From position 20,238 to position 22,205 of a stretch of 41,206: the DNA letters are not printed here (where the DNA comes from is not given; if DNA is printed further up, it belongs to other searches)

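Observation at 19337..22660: Truncated Hsp70 paralogue and a J-domain/HEAT-repeat partner coupled to the fliA-DUF342 tail of the flagellar operon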

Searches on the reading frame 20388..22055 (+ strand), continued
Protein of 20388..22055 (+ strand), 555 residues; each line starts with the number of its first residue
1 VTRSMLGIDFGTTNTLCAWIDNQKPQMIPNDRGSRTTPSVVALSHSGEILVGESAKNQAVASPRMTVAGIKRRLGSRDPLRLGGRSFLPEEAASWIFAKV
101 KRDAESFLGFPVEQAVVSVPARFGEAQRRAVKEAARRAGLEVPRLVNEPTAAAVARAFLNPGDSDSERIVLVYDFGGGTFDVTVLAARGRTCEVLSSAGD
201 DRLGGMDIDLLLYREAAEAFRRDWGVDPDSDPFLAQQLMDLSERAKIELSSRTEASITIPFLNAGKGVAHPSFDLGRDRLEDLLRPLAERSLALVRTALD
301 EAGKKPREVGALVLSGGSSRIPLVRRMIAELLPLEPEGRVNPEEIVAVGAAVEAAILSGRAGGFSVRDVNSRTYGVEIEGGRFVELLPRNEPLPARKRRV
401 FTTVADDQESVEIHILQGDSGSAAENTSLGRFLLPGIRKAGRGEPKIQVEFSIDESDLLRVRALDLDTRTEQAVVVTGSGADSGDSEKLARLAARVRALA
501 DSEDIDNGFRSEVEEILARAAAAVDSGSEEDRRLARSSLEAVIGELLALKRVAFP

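Call 42: search_protein_representatives(alignment_id=A1)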
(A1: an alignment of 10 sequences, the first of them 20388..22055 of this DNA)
Query: 10 sequences, 562 profile positions. Proteins with E-value up to 0.001 (for the whole library): 83338; up to 1e-10: 51128; up to 1e-30: 20743. The best 150 are listed.
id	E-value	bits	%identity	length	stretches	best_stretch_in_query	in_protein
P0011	3.9e-261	883.9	-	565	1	2-554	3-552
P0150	4.9e-246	834.0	-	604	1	2-553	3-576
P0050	3.8e-244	827.8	-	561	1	2-554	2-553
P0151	2.6e-204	696.3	-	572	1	2-550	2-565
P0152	1.9e-194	663.7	-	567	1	3-551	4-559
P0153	1.2e-190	651.2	-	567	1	1-558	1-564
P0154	9.0e-188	641.7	-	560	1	1-551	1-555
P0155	1.5e-184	631.0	-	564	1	1-549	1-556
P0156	4.2e-184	629.6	-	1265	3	3-484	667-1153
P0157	2.0e-180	617.4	-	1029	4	83-518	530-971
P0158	1.0e-176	605.2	-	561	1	3-550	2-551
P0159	3.1e-175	600.3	-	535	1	1-539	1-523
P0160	8.8e-175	598.8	-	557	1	5-553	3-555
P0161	2.6e-172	590.6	-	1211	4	83-508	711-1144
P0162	1.8e-171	587.9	-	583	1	1-551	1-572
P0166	7.4e-170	582.5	-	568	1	1-550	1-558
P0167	1.3e-169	581.8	-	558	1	4-553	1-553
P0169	4.1e-168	576.8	-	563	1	4-552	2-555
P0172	8.1e-162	556.0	-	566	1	4-551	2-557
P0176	4.7e-157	540.3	-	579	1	5-549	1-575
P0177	8.9e-155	532.7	-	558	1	5-556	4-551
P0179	1.3e-153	528.9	-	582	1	1-552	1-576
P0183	3.6e-152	524.1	-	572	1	1-501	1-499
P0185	3.2e-150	517.7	-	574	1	1-526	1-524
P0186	1.4e-149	515.6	-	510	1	2-485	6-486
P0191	1.9e-148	511.8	-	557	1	1-481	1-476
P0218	5.0e-143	494.0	-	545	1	5-546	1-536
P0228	2.2e-141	488.5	-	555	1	1-551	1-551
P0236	5.1e-140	484.0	-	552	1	3-547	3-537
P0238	2.1e-139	482.0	-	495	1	4-483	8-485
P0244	1.4e-138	479.3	-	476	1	1-475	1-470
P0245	1.6e-138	479.1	-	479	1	4-477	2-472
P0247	2.3e-138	478.6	-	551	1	1-547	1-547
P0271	1.1e-135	469.8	-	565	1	1-539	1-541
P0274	3.3e-135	468.1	-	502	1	1-506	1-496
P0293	3.6e-133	461.4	-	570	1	2-541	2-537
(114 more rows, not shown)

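Call 46: list_cluster_members(proteins=[P0151, P0152, P0153, P0154, P0155, P0158, P0159, P0160, P0166, P0167])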
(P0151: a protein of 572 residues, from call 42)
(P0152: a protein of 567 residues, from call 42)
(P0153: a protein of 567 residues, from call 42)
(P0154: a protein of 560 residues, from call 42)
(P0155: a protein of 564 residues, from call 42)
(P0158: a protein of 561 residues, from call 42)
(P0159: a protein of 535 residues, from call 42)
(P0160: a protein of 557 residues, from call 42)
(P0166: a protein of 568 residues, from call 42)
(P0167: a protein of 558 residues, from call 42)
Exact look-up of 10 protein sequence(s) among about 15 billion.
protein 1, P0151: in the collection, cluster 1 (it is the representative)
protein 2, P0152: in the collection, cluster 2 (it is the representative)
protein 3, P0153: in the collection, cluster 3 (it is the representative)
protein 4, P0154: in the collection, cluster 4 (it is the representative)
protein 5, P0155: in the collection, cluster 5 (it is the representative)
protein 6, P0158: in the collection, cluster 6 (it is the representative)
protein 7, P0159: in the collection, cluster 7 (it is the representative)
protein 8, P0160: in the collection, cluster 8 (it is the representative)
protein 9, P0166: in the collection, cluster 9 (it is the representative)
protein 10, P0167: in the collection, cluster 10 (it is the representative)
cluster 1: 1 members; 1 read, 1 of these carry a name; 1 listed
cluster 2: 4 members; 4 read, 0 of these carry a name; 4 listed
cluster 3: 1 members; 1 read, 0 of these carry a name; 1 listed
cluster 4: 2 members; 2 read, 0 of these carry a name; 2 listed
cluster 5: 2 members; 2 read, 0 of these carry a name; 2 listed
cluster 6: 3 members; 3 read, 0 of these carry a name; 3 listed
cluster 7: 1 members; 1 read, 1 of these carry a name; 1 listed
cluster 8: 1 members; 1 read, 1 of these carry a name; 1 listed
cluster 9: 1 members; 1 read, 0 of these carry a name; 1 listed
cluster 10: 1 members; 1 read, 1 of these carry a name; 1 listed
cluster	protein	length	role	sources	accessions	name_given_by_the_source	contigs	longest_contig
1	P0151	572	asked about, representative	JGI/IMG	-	molecular chaperone DnaK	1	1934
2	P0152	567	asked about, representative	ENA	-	-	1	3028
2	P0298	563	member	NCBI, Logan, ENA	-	-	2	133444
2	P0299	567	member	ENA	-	-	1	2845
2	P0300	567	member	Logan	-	-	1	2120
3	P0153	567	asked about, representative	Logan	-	-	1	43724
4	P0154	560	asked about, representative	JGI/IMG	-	-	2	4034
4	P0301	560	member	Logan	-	-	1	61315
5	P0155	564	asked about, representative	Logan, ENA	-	-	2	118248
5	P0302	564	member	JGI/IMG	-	-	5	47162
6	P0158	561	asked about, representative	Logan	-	-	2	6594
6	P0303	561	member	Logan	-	-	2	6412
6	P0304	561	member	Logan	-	-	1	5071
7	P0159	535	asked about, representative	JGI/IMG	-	molecular chaperone DnaK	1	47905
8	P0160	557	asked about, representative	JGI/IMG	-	molecular chaperone DnaK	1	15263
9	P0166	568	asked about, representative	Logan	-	-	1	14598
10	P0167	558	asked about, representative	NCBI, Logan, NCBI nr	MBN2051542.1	MAG: Hsp70 family protein [Spirochaetales bacterium] | Hsp70 family protein [Spirochaetales bacterium]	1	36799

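Call 49: find_encoding_contigs(protein=P0155, flank=10000, max_places=1)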
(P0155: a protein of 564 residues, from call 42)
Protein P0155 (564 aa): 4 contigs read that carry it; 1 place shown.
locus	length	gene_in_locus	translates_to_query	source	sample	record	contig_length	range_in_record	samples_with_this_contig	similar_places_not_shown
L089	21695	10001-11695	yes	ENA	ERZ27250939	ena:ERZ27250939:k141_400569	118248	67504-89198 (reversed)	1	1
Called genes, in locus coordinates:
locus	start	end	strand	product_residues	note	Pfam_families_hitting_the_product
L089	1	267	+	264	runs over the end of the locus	PF01311:Bac_export_1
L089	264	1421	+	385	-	PF01312:Bac_export_2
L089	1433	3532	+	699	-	PF00771:FHIPEP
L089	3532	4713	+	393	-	PF00448:SRP54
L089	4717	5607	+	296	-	PF00142:Fer4_NifH (faint), PF01656:CbiA, PF10609:ParA, PF13614:AAA_31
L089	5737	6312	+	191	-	-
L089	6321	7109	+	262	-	PF04542:Sigma70_r2, PF04539:Sigma70_r3, PF08281:Sigma70_r4_2, PF04545:Sigma70_r4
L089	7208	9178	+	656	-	PF14804:Jag_N, PF20250:FapA_N, PF03961:FapA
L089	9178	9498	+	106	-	-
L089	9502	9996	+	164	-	PF19610:DUF6115 (weak)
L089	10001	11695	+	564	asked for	PF00012:HSP70, PF06723:MreB_Mbl, PF00012:HSP70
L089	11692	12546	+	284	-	PF00226:DnaJ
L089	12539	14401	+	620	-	PF01627:Hpt, PF07194:P2 (weak), PF02518:HATPase_c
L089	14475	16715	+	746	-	PF13682:CZB, PF00672:HAMP (faint), PF00015:MCPsignal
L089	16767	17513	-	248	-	PF02517:Rce1-like (weak)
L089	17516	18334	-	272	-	PF00106:adh_short, PF02719:Polysacc_synt_2 (weak), PF08659:KR, PF13561:adh_short_C2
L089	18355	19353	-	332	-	-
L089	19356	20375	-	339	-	PF01368:DHH, PF02833:DHHA2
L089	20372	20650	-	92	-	PF13145:Rotamase_2, PF13616:Rotamase_3, PF00639:Rotamase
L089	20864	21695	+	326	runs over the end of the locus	PF09084:NMT1, PF12974:Phosphonate-bd, PF13379:NMT1_2 (weak)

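Call 50: list_cluster_members(proteins=[P0169, P0172, P0176, P0177, P0191, P0236, P0228, P0218, P0247, P0274])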
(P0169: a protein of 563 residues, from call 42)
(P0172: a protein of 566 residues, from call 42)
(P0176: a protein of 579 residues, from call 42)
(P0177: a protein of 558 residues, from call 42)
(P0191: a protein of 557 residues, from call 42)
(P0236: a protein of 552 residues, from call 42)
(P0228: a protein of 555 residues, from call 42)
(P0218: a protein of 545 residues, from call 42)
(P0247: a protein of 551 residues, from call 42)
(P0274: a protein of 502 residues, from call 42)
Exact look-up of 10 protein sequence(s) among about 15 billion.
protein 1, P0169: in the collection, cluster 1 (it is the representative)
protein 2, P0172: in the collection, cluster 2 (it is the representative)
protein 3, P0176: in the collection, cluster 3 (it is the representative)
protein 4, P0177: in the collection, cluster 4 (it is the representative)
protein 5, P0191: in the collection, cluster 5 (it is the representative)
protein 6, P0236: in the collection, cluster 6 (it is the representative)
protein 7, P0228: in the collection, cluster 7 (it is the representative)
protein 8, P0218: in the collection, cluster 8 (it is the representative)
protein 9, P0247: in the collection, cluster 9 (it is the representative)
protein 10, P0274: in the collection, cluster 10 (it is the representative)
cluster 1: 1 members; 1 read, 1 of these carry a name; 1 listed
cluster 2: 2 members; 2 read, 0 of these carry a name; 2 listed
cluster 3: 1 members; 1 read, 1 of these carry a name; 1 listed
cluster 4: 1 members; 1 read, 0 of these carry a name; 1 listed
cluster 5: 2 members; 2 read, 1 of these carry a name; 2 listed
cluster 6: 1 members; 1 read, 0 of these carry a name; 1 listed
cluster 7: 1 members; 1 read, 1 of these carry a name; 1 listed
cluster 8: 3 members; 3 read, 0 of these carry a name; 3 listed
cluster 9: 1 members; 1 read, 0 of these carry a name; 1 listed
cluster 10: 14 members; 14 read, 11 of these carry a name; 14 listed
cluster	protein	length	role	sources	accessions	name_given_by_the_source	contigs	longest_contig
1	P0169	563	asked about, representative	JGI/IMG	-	molecular chaperone DnaK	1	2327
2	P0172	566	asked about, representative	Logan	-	-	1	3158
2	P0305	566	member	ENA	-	-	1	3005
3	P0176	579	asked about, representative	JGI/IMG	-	molecular chaperone DnaK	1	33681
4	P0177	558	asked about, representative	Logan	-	-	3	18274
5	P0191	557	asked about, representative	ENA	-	-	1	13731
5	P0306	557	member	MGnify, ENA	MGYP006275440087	CR=1 FL=1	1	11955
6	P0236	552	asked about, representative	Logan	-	-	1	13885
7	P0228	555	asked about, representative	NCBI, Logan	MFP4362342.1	MAG: Hsp70 family protein [Spirochaetia bacterium]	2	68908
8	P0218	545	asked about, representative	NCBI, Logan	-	-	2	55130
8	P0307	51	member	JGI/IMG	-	-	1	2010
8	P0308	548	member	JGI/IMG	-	-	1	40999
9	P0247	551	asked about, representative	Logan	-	-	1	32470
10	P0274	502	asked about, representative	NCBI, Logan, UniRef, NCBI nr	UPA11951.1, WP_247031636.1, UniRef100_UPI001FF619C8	Hsp70 family protein [Borrelia venezuelensis] | Hsp70 family protein n=1 Tax=Borrelia venezuelensis TaxID=1653839 RepID=UPI001FF619C8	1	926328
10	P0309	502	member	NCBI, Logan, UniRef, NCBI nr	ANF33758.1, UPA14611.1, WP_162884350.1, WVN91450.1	heat-shock protein Hsp70 [Borrelia turicatae] | Heat-shock protein Hsp70 n=1 Tax=Borrelia turicatae TaxID=142 RepID=A0A172XB28_BORTU | Hsp70 family protein [Borrelia turicatae]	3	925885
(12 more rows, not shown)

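Call 52: find_encoding_contigs(protein=P0274, flank=10000, max_places=1)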
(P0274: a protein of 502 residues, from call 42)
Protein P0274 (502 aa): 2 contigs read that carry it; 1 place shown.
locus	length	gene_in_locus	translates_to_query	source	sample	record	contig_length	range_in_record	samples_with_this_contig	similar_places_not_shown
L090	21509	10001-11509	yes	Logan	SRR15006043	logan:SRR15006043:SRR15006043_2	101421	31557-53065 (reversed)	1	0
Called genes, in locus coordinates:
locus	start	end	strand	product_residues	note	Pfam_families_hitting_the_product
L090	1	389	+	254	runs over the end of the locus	PF00813:FliP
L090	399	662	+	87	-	PF01313:Bac_export_3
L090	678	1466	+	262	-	PF01311:Bac_export_1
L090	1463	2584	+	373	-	PF01312:Bac_export_2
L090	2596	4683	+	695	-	PF00771:FHIPEP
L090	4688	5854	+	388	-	PF03215:Rad17 (weak), PF00448:SRP54, PF13479:AAA_24 (weak)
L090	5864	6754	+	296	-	PF01656:CbiA, PF02374:ArsA_ATPase (faint), PF10609:ParA, PF13614:AAA_31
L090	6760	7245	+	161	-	-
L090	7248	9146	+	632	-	PF14804:Jag_N, PF20250:FapA_N, PF03961:FapA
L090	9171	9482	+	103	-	-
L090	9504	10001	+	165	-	PF19610:DUF6115 (weak)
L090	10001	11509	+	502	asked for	PF00012:HSP70, PF06723:MreB_Mbl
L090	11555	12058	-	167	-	PF10502:Peptidase_S26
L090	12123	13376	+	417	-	PF23473:LysM3_LYK4_5 (faint), PF01476:LysM, PF01551:Peptidase_M23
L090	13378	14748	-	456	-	PF23914:TPR_CcmH_CycH (faint), PF26725:TPR_INTS8_3 (faint), PF13424:TPR_12 (faint), PF13431:TPR_17 (faint), PF00515:TPR_1 (faint), PF07719:TPR_2 (faint), PF13428:TPR_14 (faint), PF12895:ANAPC3 (weak), +1 more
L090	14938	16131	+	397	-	-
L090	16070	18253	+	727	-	PF01464:SLT, PF27553:SLT_superhelical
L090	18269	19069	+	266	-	PF02673:BacA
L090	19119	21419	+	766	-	PF17854:FtsK_alpha, PF01580:FtsK_SpoIIIE, PF12846:AAA_10 (faint), PF09397:FtsK_gamma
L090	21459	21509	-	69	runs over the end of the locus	PF01165:Ribosomal_S21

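Call 53: find_encoding_contigs(protein=P0228, flank=10000, max_places=1)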
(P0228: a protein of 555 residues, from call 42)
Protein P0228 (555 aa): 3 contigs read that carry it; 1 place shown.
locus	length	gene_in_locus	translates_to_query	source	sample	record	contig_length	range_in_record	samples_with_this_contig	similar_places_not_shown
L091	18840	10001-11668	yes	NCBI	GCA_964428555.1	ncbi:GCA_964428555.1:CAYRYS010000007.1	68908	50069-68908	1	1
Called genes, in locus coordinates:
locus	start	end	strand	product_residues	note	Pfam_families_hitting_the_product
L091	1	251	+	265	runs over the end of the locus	PF01311:Bac_export_1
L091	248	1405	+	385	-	PF01312:Bac_export_2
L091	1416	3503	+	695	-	PF00771:FHIPEP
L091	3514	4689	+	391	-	PF00448:SRP54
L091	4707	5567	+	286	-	PF00142:Fer4_NifH (faint), PF01656:CbiA, PF10609:ParA, PF13614:AAA_31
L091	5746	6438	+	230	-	-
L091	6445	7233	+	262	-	PF04542:Sigma70_r2, PF04539:Sigma70_r3, PF08281:Sigma70_r4_2, PF04545:Sigma70_r4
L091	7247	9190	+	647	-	PF14804:Jag_N, PF20250:FapA_N, PF03961:FapA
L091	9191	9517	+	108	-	-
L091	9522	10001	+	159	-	PF19610:DUF6115 (weak)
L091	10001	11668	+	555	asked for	PF00012:HSP70, PF06723:MreB_Mbl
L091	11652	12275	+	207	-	PF00226:DnaJ, PF13646:HEAT_2 (faint)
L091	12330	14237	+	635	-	PF01627:Hpt, PF07194:P2, PF02518:HATPase_c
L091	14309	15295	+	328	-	PF14249:Tocopherol_cycl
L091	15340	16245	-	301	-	PF04069:OpuAC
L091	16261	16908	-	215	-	PF00528:BPD_transp_1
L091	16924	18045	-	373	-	PF00005:ABC_tran, PF13304:AAA_21 (faint), PF00571:CBS (faint)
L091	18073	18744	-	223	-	PF00528:BPD_transp_1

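Call 54: find_encoding_contigs(protein=P0218, flank=10000, max_places=1)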
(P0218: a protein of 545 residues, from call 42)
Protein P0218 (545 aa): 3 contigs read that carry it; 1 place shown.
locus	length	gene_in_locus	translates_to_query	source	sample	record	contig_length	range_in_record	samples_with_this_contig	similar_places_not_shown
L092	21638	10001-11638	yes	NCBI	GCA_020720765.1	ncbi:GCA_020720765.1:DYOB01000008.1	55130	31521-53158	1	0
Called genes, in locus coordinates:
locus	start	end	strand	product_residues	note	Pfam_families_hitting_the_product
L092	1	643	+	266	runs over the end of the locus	PF01311:Bac_export_1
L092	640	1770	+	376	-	PF01312:Bac_export_2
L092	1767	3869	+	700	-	PF00771:FHIPEP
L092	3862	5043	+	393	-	PF00448:SRP54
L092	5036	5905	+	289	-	PF00142:Fer4_NifH (faint), PF01656:CbiA, PF10609:ParA, PF13614:AAA_31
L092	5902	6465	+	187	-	-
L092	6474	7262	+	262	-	PF04542:Sigma70_r2, PF04539:Sigma70_r3 (weak), PF08281:Sigma70_r4_2, PF04545:Sigma70_r4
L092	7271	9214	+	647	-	PF14804:Jag_N, PF20250:FapA_N, PF03961:FapA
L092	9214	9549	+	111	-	-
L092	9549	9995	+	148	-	PF10975:DUF2802 (weak)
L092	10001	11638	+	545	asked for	PF00012:HSP70, PF06723:MreB_Mbl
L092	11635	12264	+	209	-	PF00226:DnaJ, PF13646:HEAT_2 (weak)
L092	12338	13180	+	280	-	PF10418:DHODB_Fe-S_bind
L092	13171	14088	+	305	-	PF01180:DHO_dh, PF01207:Dus (faint), PF03060:NMO (weak), PF00977:His_biosynth (faint)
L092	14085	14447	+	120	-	PF02152:FolB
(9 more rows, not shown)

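Call 55: list_cluster_members(proteins=[P0179, P0162, P0185, P0238, P0183, P0244, P0186, P0293, P0271, P0245])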
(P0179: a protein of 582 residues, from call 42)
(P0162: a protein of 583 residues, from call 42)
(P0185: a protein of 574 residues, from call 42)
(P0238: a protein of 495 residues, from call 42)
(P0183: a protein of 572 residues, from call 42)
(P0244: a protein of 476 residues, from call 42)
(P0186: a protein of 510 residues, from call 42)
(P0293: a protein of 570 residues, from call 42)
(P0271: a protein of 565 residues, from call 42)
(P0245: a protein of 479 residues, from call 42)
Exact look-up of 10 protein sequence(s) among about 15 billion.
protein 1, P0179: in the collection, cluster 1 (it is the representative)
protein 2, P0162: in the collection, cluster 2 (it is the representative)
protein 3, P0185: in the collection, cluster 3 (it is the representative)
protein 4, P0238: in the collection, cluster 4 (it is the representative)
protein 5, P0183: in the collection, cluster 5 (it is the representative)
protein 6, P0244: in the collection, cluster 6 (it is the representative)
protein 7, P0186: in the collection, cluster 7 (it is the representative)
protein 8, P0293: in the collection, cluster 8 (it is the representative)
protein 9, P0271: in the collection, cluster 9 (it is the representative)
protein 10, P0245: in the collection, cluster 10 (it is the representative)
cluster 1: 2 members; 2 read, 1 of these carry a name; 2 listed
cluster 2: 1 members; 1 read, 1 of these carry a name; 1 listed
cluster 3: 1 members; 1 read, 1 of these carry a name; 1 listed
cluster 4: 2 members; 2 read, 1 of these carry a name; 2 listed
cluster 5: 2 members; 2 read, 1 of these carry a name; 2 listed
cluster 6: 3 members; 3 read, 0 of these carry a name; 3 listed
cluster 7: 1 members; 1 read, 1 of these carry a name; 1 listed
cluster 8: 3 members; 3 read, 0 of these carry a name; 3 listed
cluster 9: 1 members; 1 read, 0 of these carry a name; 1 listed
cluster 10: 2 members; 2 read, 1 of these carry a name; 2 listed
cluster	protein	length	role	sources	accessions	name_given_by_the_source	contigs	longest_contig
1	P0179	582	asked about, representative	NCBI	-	-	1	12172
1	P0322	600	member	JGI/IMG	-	molecular chaperone DnaK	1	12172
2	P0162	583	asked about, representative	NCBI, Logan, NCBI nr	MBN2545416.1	MAG: molecular chaperone DnaK [Spirochaetes bacterium] | molecular chaperone DnaK [Spirochaetota bacterium]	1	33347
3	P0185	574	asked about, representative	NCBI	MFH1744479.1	MAG: Hsp70 family protein [bacterium]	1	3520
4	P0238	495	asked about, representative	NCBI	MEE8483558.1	MAG: Hsp70 family protein [Nitrospinota bacterium]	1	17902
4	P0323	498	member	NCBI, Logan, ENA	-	-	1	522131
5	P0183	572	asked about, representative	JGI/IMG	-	-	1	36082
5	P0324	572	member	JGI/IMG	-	molecular chaperone DnaK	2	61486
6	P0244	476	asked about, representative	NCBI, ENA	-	-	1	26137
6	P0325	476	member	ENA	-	-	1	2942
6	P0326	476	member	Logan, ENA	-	-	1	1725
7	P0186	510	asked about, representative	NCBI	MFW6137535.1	MAG: Hsp70 family protein [Spirochaetota bacterium]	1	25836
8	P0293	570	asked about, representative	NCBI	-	-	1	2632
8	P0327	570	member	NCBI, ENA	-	-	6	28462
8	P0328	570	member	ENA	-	-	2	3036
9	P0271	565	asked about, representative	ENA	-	-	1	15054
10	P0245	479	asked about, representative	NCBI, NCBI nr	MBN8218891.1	MAG: Hsp70 family protein [Spirochaetes bacterium] | Hsp70 family protein [Spirochaetota bacterium]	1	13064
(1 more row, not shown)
